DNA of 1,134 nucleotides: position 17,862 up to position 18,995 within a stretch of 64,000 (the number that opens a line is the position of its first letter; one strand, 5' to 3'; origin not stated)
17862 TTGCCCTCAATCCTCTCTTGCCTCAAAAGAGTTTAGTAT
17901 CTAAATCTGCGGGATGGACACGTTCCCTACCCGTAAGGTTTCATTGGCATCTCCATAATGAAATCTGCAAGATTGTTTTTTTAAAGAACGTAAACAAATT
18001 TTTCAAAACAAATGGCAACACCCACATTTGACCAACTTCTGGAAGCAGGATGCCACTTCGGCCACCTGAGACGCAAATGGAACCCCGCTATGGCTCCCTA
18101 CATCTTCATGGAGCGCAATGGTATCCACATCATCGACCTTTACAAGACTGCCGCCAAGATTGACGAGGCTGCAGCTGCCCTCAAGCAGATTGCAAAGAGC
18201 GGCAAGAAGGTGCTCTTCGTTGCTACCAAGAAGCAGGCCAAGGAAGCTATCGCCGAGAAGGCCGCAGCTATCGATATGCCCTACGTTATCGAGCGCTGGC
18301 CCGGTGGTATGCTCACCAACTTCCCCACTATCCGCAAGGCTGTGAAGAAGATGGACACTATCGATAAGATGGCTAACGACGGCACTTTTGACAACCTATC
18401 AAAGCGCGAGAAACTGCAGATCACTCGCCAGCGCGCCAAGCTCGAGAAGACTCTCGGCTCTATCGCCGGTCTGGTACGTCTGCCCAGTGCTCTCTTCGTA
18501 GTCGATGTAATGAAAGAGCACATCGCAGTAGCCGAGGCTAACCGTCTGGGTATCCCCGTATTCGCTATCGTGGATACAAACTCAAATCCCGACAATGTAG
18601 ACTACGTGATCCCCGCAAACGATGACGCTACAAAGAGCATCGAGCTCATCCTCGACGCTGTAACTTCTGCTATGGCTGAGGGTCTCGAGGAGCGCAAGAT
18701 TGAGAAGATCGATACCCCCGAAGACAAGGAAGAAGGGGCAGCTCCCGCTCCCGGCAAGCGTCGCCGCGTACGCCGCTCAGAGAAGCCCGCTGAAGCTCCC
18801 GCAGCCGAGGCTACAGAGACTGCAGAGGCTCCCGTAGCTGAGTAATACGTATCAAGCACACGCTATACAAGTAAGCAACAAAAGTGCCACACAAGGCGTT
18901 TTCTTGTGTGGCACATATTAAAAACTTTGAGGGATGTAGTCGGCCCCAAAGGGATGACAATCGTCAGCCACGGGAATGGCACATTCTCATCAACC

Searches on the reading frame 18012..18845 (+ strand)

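Call 64: search_protein_families(library=pfam, proteins=[window:18012-18845:+], max_evalue=0.00001)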
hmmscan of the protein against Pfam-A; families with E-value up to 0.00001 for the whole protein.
window:18012-18845:+ (277 aa): 1 family
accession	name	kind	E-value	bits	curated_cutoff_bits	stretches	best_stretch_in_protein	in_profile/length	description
PF00318.25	Ribosomal_S2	-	2.5e-91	305.2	26.1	1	9-224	1-216/216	Ribosomal protein S2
